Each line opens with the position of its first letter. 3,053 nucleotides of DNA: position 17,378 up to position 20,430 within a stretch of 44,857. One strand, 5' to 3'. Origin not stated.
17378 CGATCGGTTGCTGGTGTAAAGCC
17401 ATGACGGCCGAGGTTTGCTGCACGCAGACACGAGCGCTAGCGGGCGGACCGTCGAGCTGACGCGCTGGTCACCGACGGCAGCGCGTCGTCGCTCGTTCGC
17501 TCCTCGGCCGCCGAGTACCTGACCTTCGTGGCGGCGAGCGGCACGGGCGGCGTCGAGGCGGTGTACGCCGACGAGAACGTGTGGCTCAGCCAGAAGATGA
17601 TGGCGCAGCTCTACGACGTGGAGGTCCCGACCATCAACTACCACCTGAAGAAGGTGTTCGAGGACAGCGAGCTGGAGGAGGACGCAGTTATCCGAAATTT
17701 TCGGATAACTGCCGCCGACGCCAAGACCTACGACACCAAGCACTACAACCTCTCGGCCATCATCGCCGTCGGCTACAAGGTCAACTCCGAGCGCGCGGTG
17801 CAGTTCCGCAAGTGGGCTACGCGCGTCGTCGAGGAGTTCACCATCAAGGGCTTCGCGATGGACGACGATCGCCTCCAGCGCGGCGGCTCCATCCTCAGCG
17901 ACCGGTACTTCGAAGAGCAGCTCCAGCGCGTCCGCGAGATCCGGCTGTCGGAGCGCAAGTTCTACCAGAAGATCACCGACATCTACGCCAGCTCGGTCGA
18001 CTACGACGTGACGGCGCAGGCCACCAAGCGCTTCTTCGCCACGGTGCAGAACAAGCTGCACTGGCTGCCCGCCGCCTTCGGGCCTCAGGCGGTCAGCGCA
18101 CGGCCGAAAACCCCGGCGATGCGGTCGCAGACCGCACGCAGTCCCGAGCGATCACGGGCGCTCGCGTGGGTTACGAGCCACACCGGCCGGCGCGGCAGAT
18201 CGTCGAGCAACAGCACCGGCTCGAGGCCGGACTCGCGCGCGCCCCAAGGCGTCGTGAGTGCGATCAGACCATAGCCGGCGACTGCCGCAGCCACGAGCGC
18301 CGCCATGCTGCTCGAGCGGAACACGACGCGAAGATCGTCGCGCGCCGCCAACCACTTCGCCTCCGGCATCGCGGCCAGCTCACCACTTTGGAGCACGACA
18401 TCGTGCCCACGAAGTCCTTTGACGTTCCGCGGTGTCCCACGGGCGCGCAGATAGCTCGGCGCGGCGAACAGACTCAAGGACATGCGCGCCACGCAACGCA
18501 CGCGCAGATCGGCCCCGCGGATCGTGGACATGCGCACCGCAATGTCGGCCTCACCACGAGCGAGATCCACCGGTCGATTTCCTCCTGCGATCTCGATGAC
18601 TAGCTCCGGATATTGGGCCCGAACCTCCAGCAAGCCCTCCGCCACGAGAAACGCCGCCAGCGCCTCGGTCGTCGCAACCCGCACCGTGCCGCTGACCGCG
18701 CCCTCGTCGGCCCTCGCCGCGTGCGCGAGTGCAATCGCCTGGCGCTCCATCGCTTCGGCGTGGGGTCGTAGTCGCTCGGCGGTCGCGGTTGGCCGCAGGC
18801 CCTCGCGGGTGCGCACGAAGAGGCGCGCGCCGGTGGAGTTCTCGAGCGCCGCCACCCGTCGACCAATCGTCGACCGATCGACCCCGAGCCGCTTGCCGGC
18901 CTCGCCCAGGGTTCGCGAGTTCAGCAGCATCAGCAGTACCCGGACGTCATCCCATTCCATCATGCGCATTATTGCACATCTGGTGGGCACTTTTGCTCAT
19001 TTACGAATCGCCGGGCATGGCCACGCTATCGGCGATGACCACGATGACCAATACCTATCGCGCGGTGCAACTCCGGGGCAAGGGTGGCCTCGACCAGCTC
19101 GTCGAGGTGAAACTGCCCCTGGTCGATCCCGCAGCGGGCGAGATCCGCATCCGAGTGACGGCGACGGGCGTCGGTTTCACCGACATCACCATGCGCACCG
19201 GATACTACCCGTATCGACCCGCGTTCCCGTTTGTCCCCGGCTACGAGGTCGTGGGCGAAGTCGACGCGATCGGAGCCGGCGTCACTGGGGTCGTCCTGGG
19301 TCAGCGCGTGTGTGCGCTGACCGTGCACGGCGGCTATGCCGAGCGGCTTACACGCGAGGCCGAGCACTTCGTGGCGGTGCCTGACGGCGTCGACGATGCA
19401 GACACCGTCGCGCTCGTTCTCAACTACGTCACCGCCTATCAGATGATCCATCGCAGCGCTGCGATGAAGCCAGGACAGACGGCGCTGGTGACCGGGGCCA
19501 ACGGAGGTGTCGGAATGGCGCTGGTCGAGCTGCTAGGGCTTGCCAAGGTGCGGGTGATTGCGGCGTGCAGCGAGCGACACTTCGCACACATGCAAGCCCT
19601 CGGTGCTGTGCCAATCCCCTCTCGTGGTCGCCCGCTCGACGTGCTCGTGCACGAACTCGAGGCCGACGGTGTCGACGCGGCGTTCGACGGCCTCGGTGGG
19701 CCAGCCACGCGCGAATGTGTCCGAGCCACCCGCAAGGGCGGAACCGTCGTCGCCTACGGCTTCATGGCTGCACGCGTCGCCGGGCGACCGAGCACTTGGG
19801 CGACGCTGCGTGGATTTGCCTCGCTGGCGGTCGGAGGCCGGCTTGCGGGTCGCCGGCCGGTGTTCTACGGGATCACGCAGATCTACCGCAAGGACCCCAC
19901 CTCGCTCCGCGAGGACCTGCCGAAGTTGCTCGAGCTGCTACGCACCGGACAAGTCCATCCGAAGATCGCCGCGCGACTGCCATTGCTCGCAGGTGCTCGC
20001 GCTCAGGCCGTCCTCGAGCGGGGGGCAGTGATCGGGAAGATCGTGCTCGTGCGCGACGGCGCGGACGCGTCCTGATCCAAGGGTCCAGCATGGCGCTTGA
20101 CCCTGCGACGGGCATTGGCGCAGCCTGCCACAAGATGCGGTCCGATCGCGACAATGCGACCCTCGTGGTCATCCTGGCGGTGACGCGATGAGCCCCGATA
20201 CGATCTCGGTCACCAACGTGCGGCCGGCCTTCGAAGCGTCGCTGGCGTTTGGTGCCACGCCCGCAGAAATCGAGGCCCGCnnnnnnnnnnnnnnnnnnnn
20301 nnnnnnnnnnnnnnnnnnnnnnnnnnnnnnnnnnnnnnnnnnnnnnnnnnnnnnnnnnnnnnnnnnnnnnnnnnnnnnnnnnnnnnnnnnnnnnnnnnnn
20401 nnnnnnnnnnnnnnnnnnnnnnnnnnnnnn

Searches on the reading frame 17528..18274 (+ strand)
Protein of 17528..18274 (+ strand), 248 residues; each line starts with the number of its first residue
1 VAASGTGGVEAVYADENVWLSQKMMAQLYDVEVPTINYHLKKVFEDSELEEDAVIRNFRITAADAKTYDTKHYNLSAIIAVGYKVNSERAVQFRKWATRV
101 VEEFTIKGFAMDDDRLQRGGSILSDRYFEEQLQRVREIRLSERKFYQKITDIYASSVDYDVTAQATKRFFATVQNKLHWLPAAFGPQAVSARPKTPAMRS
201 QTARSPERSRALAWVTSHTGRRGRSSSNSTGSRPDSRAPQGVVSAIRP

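Call 11: search_protein_families(library=pfam, proteins=[window:17528-18274:+])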
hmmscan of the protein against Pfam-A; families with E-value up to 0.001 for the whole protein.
window:17528-18274:+ (248 aa): 1 family
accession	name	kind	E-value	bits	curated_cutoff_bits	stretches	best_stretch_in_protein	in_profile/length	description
PF13310.11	Virulence_RhuM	-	1.3e-55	188.8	33.7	1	53-179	1-128/252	Virulence protein RhuM family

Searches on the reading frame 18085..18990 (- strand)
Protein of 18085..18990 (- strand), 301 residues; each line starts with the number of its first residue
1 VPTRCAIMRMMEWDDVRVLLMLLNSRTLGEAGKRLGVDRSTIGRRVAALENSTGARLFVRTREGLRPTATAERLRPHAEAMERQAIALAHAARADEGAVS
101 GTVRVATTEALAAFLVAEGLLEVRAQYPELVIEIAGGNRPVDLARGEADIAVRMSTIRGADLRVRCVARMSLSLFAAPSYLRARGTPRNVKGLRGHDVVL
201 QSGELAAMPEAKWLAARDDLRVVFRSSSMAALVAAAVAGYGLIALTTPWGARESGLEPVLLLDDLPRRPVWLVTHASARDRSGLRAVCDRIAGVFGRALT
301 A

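Call 11: search_protein_families(library=pfam, proteins=[window:18085-18990:-])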
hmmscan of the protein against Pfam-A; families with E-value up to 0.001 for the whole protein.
window:18085-18990:- (301 aa): 2 families
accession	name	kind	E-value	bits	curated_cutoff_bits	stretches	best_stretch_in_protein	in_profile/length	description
PF03466.25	LysR_substrate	-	1.2e-24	87.3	28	1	98-292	3-205/209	LysR substrate binding domain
PF00126.33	HTH_1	-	4.1e-12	46.3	26.6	1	13-72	1-60/60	Bacterial regulatory helix-turn-helix protein, lysR family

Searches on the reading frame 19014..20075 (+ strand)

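Call 11: search_protein_families(library=pfam, proteins=[window:19014-20075:+])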
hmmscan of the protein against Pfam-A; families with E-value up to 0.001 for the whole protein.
window:19014-20075:+ (353 aa): 3 families
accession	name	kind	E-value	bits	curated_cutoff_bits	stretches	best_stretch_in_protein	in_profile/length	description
PF08240.17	ADH_N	-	8.7e-15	55.3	23.5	1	41-123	2-103/104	Alcohol dehydrogenase GroES-like domain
PF13602.12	ADH_zinc_N_2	-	1.7e-14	55.3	27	1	207-345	11-134/134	Zinc-binding dehydrogenase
PF00107.32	ADH_zinc_N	-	3.5e-09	37.1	31.8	1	165-255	1-95/129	Zinc-binding dehydrogenase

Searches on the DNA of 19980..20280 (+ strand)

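Call 57: search_rna_families(source=window, start=19980, end=20280, threshold=evalue, max_evalue=1)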
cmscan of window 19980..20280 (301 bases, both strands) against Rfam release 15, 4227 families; matches with E-value up to 1: 0.
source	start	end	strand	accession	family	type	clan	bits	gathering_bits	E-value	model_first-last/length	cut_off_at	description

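Call 76: search_dna_similar(query=window:20060-20190:+, collection=plasmids, mode=distant, max_evalue=0.01, max_rows=10)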
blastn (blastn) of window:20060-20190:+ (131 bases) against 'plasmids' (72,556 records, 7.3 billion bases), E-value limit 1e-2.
No match.

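Call 77: search_dna_similar(query=window:20060-20190:+, collection=phages, mode=distant, max_evalue=0.01, max_rows=10)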
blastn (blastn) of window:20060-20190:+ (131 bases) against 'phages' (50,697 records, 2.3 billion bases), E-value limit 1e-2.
No match.
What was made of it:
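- No match was found in plasmids or phages (calls 76, 77).
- Tried and rejected: Plasmid and phage collections gave no match (calls 76, 77).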
